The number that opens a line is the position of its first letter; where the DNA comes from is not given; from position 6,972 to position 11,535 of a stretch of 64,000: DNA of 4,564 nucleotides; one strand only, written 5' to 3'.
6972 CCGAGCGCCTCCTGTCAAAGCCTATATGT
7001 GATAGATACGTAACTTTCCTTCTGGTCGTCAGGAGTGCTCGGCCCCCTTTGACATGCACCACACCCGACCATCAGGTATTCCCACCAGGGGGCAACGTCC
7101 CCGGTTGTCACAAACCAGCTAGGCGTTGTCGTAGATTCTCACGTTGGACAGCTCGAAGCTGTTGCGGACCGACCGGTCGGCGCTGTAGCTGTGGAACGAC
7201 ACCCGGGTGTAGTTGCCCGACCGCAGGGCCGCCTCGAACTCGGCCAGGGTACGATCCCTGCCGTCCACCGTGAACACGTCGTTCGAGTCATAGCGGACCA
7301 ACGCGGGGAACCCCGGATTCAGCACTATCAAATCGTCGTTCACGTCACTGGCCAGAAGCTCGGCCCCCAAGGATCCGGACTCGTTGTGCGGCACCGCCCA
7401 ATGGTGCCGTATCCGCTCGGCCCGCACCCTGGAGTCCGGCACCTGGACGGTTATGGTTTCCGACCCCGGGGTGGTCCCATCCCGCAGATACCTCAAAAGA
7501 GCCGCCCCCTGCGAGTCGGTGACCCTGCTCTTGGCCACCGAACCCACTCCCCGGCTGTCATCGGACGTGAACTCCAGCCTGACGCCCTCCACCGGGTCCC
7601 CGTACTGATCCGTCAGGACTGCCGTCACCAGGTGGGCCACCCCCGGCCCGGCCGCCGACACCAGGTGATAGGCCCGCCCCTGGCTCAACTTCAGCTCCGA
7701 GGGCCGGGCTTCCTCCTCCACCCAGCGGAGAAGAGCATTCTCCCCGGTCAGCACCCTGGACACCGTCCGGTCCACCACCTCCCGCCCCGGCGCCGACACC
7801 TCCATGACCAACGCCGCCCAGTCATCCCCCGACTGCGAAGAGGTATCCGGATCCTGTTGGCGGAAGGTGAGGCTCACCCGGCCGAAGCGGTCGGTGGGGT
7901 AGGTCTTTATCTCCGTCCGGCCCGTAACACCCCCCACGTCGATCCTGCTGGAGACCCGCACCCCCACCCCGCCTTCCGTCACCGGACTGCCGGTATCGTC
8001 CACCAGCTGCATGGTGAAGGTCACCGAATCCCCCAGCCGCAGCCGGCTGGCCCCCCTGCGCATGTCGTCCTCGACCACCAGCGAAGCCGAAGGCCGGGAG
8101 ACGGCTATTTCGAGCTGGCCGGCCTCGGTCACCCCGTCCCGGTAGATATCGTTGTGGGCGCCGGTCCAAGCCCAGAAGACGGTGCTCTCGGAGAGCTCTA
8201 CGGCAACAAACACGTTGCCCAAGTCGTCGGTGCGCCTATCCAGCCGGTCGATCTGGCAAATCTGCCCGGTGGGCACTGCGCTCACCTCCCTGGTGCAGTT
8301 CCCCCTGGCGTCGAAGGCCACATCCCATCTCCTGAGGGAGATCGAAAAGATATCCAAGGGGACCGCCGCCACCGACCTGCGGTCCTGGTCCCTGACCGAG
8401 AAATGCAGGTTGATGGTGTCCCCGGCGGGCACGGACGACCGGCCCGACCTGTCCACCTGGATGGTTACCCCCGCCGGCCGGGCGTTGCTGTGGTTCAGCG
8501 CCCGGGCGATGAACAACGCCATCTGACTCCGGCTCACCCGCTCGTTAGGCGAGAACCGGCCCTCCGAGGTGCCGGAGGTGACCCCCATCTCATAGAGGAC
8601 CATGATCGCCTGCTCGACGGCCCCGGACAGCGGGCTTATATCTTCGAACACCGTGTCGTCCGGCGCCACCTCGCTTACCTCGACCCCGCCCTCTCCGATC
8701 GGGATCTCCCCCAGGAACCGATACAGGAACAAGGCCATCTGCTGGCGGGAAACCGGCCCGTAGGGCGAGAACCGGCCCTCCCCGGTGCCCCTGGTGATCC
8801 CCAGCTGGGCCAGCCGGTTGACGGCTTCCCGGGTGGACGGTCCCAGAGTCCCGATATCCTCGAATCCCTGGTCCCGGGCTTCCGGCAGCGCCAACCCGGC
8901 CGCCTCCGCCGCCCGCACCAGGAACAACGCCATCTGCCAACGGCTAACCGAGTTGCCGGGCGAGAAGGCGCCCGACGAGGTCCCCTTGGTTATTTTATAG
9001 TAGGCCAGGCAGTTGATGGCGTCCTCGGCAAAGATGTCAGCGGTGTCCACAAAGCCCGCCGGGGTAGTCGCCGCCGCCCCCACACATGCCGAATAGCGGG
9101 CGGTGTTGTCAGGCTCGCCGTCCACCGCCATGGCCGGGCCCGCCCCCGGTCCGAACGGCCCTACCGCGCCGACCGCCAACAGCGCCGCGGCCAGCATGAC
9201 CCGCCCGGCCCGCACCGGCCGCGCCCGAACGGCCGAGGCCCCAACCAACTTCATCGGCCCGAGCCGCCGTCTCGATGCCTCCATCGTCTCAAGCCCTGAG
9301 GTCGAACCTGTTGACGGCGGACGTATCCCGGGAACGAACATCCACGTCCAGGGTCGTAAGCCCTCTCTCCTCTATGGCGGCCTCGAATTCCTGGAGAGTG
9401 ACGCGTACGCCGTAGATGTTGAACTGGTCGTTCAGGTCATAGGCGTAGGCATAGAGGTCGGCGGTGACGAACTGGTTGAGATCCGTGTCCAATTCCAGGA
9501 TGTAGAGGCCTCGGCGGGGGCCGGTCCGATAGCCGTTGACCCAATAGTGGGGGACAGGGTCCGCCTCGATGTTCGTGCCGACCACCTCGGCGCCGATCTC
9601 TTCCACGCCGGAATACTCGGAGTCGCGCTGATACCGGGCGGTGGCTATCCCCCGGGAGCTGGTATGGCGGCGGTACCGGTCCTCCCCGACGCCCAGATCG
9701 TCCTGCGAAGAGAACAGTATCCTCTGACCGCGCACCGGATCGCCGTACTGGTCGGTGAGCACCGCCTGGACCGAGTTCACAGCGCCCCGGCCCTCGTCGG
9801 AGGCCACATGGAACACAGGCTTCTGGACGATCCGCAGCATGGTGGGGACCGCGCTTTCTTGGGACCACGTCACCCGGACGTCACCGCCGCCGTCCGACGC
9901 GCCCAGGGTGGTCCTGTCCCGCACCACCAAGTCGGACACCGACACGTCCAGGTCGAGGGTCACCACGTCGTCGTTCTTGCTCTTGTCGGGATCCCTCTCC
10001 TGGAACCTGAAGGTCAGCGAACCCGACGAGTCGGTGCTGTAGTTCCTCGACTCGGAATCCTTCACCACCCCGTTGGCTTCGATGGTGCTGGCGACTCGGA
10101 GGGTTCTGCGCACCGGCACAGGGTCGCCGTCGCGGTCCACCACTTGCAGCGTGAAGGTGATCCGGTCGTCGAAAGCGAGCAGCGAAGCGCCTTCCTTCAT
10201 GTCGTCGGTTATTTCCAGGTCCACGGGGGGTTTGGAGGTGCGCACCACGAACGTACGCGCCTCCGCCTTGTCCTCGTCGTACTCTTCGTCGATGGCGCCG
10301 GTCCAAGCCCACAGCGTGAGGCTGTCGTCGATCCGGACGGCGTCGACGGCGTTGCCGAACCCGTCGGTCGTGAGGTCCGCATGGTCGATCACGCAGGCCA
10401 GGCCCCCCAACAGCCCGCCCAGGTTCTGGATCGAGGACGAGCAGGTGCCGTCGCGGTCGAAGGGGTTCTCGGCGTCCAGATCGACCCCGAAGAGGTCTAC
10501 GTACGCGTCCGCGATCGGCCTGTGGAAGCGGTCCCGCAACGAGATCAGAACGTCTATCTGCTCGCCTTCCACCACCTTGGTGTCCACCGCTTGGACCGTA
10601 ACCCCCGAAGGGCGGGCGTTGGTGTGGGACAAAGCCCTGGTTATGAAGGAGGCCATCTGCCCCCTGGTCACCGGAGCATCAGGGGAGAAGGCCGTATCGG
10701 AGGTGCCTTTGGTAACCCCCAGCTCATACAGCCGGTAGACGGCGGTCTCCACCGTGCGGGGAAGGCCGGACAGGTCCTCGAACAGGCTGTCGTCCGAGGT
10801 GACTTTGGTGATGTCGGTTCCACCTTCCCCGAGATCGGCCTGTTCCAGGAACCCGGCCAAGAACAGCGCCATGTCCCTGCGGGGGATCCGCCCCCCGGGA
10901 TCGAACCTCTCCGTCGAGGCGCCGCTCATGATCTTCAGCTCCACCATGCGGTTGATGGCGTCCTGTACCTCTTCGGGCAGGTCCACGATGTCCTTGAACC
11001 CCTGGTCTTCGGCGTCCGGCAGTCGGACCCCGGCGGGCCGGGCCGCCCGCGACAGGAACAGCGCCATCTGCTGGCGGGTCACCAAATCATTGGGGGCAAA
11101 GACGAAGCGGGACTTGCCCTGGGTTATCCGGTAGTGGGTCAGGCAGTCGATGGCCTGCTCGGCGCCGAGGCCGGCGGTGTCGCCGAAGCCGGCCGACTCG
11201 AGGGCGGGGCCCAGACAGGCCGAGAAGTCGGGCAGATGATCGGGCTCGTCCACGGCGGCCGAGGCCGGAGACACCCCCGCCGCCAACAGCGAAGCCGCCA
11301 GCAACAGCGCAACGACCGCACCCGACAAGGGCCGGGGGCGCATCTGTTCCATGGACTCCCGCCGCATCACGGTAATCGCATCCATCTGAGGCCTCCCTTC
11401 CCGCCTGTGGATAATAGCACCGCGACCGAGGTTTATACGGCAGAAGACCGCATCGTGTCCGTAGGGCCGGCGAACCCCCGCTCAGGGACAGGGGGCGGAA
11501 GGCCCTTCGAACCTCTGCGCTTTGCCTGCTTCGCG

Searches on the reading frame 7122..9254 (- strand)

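Call 88: search_protein_families(library=pfam, proteins=[window:7122-9254:-])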
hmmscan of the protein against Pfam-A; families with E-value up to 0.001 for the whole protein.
window:7122-9254:- (711 aa): 3 families
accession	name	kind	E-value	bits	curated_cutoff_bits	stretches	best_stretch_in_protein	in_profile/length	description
PF00395.25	SLH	-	1e-23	83.5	20.8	3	131-174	2-44/44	S-layer homology domain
PF02369.22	Big_1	-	5.6e-08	33.2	34.9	1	541-609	19-84/93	Bacterial Ig-like domain (group 1)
PF09134.16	Invasin_D3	-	2.4e-05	25.2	33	0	541-607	22-84/98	Invasin, domain 3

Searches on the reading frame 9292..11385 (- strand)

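Call 88: search_protein_families(library=pfam, proteins=[window:9292-11385:-])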
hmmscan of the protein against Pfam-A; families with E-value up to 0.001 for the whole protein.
window:9292-11385:- (698 aa): 2 families
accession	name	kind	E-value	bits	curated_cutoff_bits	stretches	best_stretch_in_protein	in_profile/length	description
PF00395.25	SLH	-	1.7e-19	70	20.8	1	214-245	13-44/44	S-layer homology domain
PF02369.22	Big_1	-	8e-08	32.7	34.9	0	536-588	18-69/93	Bacterial Ig-like domain (group 1)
